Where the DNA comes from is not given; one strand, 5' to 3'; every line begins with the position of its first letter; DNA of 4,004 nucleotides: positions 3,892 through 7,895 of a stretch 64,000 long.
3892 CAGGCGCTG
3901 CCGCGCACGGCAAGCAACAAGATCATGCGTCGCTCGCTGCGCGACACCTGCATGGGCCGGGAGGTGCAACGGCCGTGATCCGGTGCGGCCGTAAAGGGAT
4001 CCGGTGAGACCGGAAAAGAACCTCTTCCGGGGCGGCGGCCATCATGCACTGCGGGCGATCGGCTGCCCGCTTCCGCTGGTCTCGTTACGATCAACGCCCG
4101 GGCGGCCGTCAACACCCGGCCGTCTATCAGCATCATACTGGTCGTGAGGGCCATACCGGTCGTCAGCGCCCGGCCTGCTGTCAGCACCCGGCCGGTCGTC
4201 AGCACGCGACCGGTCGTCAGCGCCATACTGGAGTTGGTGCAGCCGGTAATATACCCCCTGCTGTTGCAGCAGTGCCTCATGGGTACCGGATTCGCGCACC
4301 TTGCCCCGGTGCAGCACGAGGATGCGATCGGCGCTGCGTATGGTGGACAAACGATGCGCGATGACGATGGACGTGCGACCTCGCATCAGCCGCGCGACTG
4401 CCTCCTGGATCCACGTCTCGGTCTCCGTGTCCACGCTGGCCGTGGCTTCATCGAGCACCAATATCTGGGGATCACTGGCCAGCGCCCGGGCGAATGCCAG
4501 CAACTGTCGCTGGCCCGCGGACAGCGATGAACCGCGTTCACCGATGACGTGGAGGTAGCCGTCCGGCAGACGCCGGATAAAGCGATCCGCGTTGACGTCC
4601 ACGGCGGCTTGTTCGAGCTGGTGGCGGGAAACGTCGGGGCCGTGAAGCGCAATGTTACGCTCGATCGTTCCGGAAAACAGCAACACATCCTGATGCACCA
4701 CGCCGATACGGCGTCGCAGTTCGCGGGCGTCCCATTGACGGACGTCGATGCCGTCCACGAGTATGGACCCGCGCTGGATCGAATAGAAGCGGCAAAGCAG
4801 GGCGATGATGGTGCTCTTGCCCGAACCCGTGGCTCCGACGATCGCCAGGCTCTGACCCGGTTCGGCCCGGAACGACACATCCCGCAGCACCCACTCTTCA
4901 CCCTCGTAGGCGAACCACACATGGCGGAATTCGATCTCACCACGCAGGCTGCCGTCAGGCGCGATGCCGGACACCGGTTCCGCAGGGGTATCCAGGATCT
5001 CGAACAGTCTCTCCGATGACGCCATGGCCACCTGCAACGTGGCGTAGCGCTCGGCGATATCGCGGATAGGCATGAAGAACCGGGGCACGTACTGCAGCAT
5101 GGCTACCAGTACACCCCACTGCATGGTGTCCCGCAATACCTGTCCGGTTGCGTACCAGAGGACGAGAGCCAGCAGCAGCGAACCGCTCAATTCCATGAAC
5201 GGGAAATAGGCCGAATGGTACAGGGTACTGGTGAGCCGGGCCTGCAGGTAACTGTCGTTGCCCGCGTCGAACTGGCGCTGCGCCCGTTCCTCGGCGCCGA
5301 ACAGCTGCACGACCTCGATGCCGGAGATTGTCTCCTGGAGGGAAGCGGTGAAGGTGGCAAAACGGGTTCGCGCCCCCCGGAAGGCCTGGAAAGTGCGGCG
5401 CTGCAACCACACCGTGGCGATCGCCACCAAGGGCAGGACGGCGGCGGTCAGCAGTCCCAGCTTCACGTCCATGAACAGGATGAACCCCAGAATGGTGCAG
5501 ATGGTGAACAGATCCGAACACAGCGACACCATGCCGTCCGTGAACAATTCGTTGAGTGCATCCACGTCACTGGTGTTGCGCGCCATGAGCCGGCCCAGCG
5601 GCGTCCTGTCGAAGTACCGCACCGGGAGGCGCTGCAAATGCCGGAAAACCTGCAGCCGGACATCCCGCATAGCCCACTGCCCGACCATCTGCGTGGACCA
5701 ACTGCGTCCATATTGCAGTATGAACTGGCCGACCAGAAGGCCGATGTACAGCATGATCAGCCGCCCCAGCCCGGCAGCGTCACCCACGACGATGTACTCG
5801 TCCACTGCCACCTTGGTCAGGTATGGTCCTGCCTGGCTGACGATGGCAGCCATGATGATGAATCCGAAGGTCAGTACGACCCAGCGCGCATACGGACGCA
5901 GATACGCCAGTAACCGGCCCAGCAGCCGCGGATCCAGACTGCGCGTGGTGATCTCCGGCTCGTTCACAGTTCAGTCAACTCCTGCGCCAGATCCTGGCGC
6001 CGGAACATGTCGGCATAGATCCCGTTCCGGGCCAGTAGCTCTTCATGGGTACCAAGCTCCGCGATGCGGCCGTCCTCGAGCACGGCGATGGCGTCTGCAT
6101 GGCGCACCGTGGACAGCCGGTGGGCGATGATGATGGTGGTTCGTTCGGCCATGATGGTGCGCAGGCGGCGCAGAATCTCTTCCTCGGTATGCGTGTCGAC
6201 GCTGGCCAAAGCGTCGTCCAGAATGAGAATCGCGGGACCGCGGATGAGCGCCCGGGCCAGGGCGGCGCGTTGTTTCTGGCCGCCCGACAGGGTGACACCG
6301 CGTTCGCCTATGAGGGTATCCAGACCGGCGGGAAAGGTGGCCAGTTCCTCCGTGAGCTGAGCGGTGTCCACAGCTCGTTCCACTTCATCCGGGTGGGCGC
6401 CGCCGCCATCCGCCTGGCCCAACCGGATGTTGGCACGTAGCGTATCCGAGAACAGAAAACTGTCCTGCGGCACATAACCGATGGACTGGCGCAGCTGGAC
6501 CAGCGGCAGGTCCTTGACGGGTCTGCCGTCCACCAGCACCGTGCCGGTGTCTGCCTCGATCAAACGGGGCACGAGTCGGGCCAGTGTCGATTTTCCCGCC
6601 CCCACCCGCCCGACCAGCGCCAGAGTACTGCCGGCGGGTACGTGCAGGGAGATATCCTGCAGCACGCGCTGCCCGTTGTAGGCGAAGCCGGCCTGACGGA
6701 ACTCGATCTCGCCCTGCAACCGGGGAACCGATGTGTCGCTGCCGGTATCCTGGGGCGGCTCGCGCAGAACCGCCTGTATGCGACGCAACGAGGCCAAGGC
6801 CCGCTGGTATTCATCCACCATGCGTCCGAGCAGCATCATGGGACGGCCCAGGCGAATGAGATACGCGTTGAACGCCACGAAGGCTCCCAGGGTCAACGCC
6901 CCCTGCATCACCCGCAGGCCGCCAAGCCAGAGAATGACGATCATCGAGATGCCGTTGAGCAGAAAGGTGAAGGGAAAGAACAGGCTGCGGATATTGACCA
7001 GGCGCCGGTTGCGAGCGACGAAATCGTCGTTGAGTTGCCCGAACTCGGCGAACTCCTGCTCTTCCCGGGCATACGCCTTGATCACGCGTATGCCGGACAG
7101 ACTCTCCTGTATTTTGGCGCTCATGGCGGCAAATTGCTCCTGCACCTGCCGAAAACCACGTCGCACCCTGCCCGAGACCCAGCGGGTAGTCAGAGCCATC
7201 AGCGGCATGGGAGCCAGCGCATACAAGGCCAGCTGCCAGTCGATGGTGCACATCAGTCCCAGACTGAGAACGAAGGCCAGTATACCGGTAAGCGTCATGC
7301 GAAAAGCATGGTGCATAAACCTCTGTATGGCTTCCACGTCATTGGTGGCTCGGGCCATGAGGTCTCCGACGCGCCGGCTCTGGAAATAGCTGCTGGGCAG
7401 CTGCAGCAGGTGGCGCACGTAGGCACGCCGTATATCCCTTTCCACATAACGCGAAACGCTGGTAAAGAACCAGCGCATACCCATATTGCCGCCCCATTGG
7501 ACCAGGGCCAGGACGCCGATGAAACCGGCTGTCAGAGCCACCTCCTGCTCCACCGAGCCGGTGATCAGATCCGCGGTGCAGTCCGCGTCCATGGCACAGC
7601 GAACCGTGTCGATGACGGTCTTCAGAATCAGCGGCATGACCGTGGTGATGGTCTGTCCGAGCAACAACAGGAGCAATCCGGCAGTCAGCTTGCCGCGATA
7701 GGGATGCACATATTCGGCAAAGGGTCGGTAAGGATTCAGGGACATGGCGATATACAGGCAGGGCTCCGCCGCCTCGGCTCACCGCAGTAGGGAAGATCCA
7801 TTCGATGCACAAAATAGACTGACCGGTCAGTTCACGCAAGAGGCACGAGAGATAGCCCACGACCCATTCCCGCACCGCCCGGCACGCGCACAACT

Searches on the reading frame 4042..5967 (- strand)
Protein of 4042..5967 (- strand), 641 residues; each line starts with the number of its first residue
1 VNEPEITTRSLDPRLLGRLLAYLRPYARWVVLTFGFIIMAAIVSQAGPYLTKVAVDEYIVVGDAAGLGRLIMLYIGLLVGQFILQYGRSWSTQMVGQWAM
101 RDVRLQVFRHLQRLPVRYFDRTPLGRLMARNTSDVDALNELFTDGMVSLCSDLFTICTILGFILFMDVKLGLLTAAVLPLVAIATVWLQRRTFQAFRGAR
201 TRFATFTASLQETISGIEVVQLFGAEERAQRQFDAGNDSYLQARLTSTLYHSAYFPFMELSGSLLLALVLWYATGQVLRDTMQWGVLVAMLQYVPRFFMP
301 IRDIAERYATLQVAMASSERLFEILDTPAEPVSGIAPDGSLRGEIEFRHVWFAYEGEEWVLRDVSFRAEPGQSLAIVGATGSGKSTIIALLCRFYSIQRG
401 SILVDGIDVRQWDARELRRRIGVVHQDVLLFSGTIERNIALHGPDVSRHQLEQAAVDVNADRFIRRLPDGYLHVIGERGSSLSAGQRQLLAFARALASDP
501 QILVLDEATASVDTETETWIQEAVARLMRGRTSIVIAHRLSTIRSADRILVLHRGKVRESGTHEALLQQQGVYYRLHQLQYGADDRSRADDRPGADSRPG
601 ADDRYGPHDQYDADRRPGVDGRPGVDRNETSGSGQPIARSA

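Call 3: search_protein_families(library=pfam, proteins=[window:4042-5967:-], max_evalue=0.01)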
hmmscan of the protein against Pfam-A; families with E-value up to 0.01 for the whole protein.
window:4042-5967:- (641 aa): 8 families
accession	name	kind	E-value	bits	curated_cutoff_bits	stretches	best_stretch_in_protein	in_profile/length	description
PF00664.28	ABC_membrane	-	3.3e-52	178.3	28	1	32-300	3-273/274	ABC transporter transmembrane region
PF00005.33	ABC_tran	-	1e-30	107.6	25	1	361-510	1-137/137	ABC transporter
PF02463.25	SMC_N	-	1.1e-05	25.5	40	1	438-551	135-210/220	RecF/RecN/SMC N terminal domain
PF13304.12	AAA_21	-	0.00043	20.9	27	0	481-528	237-283/304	AAA domain, putative AbiEii toxin, Type IV TA system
PF01935.23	DUF87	-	0.00067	20.2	23.2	1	372-403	24-56/220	Helicase HerA, central domain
PF13401.12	AAA_22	-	0.001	19.8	27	1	371-512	5-96/130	AAA domain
PF13555.12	AAA_29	-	0.0018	18.4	27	1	366-389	17-41/61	P-loop containing region of AAA domain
PF13191.12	AAA_16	-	0.0022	18.9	32.6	1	369-527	23-151/167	AAA ATPase domain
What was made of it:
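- Checked: ABC genes: two half-transporter genes at 5964-7745 and 4042-5967, overlapping by 4 nt. Each has ABC_membrane plus ABC_tran domains (call 3).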

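Call 4: search_protein_families(library=ncbifam, proteins=[window:4042-5967:-], max_evalue=0.01)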
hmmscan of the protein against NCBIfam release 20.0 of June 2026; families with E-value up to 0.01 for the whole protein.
window:4042-5967:- (641 aa): 189 families (the best 25 are shown)
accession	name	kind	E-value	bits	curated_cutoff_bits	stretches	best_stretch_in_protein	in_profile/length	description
TIGR02203.1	MsbA_lipidA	equivalog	4.5e-138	461.2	602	1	18-581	4-570/572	lipid A export permease/ATP-binding protein MsbA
NF052233.1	CphA_assoc_ABC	equivalog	2.7e-125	419.5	880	1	15-590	171-753/766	cyanophycin metabolism-associated ABC transporter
TIGR02204.1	MsbA_rel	hypoth_equivalog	3.6e-117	392.4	780.4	1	15-581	5-576/576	ABC transporter, permease/ATP-binding protein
TIGR00958.1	3a01208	subfamily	4.6e-113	378.9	874.6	1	15-576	148-710/711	antigen peptide transporter 2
NF008381.0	PRK11176.1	equivalog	5.2e-112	375.1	867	1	16-582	13-581/582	lipid A ABC transporter ATP-binding protein/permease MsbA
NF045513.1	HepA_fam_ABC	equivalog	1.3e-106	357.4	725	1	46-581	69-610/610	heterocyst formation ABC transporter subunit HepA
NF008056.1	PRK10790.1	equivalog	4.9e-106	355.5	746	1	16-584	11-579/584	SmdB family multidrug efflux ABC transporter permease/ATP-binding protein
TIGR01846.1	type_I_sec_HlyB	subfamily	1e-105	354.6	725.55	1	36-581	147-693/694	type I secretion system permease/ATPase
TIGR03796.1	NHLM_micro_ABC1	equivalog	9.7e-97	324.9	853.3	1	32-576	158-708/710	NHLP family bacteriocin export ABC transporter peptidase/permease/ATPase subunit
TIGR03375.1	type_I_sec_LssB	subfamily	9.8e-97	324.9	693.1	1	70-570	188-692/696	type I secretion system permease/ATPase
NF010178.0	PRK13657.1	equivalog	3.6e-96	322.9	733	1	16-587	7-577/588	glucan ABC transporter ATP-binding protein/ permease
NF000475.1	tet_ABC_46_B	exception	2.9e-95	320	1250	1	15-580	3-574/578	tetracycline efflux ABC transporter Tet(46) subunit B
TIGR03797.1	NHLM_micro_ABC2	equivalog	1.2e-92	311.6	709.4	1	33-580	141-685/686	NHLP bacteriocin export ABC transporter permease/ATPase subunit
TIGR01193.1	bacteriocin_ABC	subfamily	3.8e-87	293.5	523.85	1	28-577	156-706/708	peptide cleavage/export ABC transporter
TIGR02857.1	CydD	equivalog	4.9e-86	289.8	435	1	32-552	9-529/529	thiol reductant ABC exporter subunit CydD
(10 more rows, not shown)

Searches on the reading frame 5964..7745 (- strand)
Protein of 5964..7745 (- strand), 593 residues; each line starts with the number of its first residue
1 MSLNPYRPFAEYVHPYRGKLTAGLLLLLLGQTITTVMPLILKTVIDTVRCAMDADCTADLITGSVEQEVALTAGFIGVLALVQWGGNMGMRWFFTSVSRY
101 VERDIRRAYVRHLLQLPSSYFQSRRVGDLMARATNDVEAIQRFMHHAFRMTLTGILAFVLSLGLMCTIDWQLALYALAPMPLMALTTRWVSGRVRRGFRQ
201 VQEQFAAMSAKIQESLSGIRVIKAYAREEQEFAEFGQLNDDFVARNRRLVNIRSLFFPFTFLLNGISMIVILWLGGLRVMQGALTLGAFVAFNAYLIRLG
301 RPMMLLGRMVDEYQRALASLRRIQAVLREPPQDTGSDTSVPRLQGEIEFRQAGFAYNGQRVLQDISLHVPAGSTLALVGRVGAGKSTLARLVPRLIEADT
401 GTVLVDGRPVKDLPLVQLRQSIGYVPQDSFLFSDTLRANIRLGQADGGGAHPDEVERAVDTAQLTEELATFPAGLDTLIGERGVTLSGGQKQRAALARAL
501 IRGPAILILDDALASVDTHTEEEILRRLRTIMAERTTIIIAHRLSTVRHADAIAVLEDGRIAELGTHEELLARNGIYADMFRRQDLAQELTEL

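Call 3: search_protein_families(library=pfam, proteins=[window:5964-7745:-], max_evalue=0.01)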
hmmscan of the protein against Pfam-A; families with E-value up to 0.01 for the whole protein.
window:5964-7745:- (593 aa): 6 families
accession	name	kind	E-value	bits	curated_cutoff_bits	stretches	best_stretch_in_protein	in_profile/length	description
PF00664.28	ABC_membrane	-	5.8e-55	187.3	28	1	21-299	2-270/274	ABC transporter transmembrane region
PF00005.33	ABC_tran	-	7.1e-30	104.8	25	1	362-513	1-136/137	ABC transporter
PF13401.12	AAA_22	-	0.00011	22.9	27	1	375-533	8-109/130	AAA domain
PF02463.25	SMC_N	-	0.00031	20.7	40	1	427-554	135-209/220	RecF/RecN/SMC N terminal domain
PF13191.12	AAA_16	-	0.0023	18.9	32.6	1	372-512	22-141/167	AAA ATPase domain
PF22039.1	HUTI_composite_bact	-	0.0032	17.5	25.5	0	555-573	4-22/26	Imidazolonepropionase-like composite domain, bacteria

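Call 4: search_protein_families(library=ncbifam, proteins=[window:5964-7745:-], max_evalue=0.01)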
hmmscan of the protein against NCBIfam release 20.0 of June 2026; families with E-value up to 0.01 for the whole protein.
window:5964-7745:- (593 aa): 188 families (the best 25 are shown)
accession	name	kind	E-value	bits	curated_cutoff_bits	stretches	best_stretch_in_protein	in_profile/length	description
TIGR02203.1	MsbA_lipidA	equivalog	8e-128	427.4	602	1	7-582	3-567/572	lipid A export permease/ATP-binding protein MsbA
NF052233.1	CphA_assoc_ABC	equivalog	1.5e-123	413.8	880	1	11-585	177-744/766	cyanophycin metabolism-associated ABC transporter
TIGR02204.1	MsbA_rel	hypoth_equivalog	4.4e-116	388.8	780.4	1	5-584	5-575/576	ABC transporter, permease/ATP-binding protein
TIGR01846.1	type_I_sec_HlyB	subfamily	3.2e-114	382.7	725.55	1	9-584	130-692/694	type I secretion system permease/ATPase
NF008055.0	PRK10789.1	equivalog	1.8e-107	360.2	845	1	26-591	24-578/590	SmdA family multidrug ABC transporter permease/ATP-binding protein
TIGR00958.1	3a01208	subfamily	6.1e-103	345.4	874.6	1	16-580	159-710/711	antigen peptide transporter 2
NF008381.0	PRK11176.1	equivalog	3.1e-102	342.8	867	1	12-584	19-579/582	lipid A ABC transporter ATP-binding protein/permease MsbA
TIGR03796.1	NHLM_micro_ABC1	equivalog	1.2e-98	331.2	853.3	1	26-581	162-709/710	NHLP family bacteriocin export ABC transporter peptidase/permease/ATPase subunit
NF010178.0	PRK13657.1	equivalog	4.3e-96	322.6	733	1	108-589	94-575/588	glucan ABC transporter ATP-binding protein/ permease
TIGR03797.1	NHLM_micro_ABC2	equivalog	1.7e-95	321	709.4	1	32-584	138-685/686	NHLP bacteriocin export ABC transporter permease/ATPase subunit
NF045513.1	HepA_fam_ABC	equivalog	1.3e-94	317.8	725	1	91-581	116-606/610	heterocyst formation ABC transporter subunit HepA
NF008056.1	PRK10790.1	equivalog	4.4e-89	299.6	746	1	11-591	16-582/584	SmdB family multidrug efflux ABC transporter permease/ATP-binding protein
TIGR03375.1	type_I_sec_LssB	subfamily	1.1e-87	294.9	693.1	1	94-573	213-691/696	type I secretion system permease/ATPase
NF000474.1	tet_ABC_46_A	exception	1.5e-87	294.5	1250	1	101-585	86-569/574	tetracycline efflux ABC transporter Tet(46) subunit A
TIGR01193.1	bacteriocin_ABC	subfamily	6e-86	289.5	523.85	1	92-581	218-706/708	peptide cleavage/export ABC transporter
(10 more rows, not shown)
